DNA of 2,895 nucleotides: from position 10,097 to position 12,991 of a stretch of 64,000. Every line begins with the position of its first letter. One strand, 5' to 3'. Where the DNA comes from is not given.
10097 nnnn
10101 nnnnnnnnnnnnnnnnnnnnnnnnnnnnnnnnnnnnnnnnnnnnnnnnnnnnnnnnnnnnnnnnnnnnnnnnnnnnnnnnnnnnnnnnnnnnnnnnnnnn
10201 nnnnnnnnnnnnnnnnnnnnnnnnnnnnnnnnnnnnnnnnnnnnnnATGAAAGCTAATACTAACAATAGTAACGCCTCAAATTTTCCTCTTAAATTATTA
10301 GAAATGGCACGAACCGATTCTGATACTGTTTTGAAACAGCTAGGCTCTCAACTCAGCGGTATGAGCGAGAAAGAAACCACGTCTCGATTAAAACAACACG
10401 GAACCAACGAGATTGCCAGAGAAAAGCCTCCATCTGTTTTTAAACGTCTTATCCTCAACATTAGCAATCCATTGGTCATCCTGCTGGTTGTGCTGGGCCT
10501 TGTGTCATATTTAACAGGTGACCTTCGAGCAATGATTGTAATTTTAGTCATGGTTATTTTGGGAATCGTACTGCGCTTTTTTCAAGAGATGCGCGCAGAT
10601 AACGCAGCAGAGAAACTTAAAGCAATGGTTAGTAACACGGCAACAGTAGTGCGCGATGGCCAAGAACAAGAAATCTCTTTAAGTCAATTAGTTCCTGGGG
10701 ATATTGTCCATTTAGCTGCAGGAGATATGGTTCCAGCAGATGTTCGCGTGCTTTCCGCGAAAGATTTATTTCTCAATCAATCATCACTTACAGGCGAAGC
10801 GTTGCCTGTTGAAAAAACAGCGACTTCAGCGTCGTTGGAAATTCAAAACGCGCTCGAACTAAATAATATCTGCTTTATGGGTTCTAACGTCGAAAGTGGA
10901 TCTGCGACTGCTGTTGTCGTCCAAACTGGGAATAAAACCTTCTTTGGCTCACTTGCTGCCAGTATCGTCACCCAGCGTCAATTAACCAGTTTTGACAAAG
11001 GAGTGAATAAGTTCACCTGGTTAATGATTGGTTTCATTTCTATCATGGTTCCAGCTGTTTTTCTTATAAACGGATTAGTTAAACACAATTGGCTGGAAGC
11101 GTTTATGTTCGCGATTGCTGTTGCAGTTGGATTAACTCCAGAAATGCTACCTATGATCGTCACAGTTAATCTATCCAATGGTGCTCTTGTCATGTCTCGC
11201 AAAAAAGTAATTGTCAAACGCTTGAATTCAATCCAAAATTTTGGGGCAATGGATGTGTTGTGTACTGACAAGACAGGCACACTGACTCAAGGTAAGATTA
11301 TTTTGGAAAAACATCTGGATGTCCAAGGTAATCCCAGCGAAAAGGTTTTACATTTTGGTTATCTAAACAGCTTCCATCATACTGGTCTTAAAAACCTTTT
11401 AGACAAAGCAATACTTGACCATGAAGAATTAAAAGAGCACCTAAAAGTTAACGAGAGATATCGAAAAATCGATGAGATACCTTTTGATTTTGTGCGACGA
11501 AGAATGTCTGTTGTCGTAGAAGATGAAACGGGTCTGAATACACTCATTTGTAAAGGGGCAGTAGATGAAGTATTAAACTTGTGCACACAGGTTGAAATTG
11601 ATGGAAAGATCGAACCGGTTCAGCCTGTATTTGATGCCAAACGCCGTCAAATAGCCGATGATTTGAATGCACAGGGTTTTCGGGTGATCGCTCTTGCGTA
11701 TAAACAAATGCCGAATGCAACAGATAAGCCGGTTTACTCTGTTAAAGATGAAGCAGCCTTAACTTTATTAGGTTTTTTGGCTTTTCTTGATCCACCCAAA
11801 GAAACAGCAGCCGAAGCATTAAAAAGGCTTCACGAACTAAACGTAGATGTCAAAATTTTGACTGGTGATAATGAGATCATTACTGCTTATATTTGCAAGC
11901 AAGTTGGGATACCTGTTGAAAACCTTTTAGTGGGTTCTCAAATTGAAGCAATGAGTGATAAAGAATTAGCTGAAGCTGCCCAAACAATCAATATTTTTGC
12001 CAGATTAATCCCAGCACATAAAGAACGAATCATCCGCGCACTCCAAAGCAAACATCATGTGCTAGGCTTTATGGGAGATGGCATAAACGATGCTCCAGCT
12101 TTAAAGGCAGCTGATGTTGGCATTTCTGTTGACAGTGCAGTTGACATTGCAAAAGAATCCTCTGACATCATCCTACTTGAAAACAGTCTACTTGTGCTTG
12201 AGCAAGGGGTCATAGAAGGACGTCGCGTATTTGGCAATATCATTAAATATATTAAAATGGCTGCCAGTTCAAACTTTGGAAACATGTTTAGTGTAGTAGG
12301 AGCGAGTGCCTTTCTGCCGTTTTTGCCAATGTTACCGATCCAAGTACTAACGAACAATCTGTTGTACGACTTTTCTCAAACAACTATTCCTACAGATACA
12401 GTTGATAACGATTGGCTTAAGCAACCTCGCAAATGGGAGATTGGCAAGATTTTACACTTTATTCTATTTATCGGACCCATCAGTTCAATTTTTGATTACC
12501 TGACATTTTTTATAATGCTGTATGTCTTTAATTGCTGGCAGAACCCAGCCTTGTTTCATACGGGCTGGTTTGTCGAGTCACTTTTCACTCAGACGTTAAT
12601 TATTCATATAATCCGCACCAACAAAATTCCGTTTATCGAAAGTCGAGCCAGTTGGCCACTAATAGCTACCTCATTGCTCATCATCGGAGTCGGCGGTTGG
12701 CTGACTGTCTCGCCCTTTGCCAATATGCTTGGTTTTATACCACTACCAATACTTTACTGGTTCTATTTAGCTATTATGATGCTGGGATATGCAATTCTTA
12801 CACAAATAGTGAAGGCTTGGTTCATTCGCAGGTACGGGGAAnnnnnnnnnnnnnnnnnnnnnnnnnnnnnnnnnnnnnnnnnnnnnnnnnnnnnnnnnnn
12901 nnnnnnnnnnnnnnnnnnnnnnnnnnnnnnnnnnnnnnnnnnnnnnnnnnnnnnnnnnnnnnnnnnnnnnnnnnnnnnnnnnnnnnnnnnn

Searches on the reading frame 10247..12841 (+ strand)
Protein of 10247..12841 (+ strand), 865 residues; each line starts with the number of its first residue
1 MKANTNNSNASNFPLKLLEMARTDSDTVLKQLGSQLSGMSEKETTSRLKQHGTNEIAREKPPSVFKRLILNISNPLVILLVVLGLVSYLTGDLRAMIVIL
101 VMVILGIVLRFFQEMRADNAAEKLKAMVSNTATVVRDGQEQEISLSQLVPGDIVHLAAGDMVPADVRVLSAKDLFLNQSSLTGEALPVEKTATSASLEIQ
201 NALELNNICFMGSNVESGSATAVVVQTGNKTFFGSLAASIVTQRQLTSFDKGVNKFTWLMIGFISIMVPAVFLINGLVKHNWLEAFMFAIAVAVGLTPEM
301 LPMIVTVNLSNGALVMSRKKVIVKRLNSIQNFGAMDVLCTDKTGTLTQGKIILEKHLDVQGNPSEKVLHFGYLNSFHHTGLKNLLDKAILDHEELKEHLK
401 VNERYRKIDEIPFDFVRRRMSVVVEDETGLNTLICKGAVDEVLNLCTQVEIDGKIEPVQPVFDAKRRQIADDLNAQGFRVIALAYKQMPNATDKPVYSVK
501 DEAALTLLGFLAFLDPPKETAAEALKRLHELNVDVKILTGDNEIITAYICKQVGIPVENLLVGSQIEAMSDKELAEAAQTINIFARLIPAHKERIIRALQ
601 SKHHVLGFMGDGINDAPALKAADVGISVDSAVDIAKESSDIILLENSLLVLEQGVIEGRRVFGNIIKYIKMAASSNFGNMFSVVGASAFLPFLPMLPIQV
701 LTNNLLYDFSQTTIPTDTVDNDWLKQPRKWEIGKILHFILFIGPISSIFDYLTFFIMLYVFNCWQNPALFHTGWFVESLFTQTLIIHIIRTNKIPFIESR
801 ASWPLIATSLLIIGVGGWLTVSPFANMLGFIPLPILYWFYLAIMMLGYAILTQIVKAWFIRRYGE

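Call 22: list_cluster_members(proteins=[window:10247-12841:+, P0001, window:9291-9539:+, window:7040-8116:+, window:5889-6119:+, window:6139-6840:+])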
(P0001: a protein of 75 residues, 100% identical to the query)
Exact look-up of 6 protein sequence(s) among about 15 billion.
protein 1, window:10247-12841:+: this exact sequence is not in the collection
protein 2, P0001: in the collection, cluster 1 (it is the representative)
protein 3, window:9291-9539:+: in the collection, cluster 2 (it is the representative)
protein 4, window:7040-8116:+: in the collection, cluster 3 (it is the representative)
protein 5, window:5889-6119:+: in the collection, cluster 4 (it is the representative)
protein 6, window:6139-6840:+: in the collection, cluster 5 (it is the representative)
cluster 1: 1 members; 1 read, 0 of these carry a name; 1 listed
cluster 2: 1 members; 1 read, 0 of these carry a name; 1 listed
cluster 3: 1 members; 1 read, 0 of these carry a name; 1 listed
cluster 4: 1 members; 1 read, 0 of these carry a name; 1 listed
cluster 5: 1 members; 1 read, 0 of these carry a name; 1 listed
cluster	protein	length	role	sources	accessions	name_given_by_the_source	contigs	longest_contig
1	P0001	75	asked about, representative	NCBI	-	-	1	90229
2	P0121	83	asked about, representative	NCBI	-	-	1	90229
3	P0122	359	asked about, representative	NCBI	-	-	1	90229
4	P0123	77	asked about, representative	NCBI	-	-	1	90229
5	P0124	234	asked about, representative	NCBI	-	-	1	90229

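Call 39: find_related_loci(query=window:10247-12841:+, collection=genome_contigs, flank=10000)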
Query window:10247-12841:+ (865 aa) in genome_contigs; peptide patterns used: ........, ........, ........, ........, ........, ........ (x = any residue, [..] = any of these).
600 stretches matched a pattern (row limit reached: there are more); 591 encode a relative of the query (tblastn E <= 1e-3); the best 80 are kept; 80 distinct loci.
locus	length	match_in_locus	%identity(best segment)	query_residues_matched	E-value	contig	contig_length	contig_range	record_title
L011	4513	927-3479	81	15-865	0e+0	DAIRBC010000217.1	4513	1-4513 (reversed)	MAG TPA_asm: Gemmatimonadaceae bacterium isolate CTOTU41460 NODE_3200_length_4513_cov_8.417003, whole genome shotgun seq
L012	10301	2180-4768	79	3-865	0e+0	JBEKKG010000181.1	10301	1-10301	MAG: Planctomycetota bacterium isolate SPRUCE 341 SPRUCE_341_181, whole genome shotgun sequence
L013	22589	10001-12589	79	3-865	0e+0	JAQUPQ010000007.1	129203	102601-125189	MAG: Terriglobia bacterium isolate STD1_3 NODE_266_length_129203_cov_5.208304_Sandtown_D1, whole genome shotgun sequence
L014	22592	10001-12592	78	2-865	0e+0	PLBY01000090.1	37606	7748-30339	MAG: Acidobacteriaceae bacterium isolate palsa_252 73.20111000_P3M.31_contig_3807, whole genome shotgun sequence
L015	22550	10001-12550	79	16-865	0e+0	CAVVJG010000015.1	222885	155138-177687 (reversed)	MAG: Candidatus Acidoferrales bacterium isolate MFD02134.bin.1.245 genome assembly, contig: contig_26474, whole genome s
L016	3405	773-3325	79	15-865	0e+0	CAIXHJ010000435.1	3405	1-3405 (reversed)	MAG: uncultured Holophagaceae bacterium isolate AlinenSedimentsD2_bin-1623 genome assembly, contig: bin-1623:435/553, wh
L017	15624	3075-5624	78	16-865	0e+0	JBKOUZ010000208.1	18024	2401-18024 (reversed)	MAG: Acidobacteriota bacterium isolate GM_HAYS_MAG_00006 GM_HAYS_000001600747, whole genome shotgun sequence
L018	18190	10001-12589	78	3-865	0e+0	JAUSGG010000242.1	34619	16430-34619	MAG: Armatimonadota bacterium isolate E14_metabat.bin.108 E14_k141_1824544, whole genome shotgun sequence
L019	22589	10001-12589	76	3-865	0e+0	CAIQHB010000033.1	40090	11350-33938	MAG: uncultured Methanosarcinales archaeon isolate AM-2014-D8_bin-1081 genome assembly, contig: bin-1081:33/81, whole ge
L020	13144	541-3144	78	3-865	0e+0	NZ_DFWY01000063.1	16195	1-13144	MAG: Polaromonas sp. UBA4122 UBA4122_contig_4682, whole genome shotgun sequence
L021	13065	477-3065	78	3-865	0e+0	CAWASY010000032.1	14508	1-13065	MAG: uncultured beta proteobacterium isolate MFD02832.bin.3.234 genome assembly, contig: contig_3314, whole genome shotg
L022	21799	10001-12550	76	16-865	0e+0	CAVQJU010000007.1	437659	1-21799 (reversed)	MAG: uncultured Acidobacteriota bacterium isolate MFD02242.bin.2.39 genome assembly, contig: contig_1897, whole genome s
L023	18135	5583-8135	81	15-865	0e+0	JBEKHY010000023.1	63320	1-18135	MAG: Verrucomicrobiota bacterium isolate SPRUCE 288 SPRUCE_288_23, whole genome shotgun sequence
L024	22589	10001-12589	77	3-865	0e+0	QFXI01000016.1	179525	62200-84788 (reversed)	MAG: Candidatus Nitrotoga sp. LAW Ga0182497_116, whole genome shotgun sequence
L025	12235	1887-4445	74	13-865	0e+0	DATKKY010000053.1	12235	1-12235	MAG TPA_asm: bacterium isolate SMAG_U14670 k141_3515131, whole genome shotgun sequence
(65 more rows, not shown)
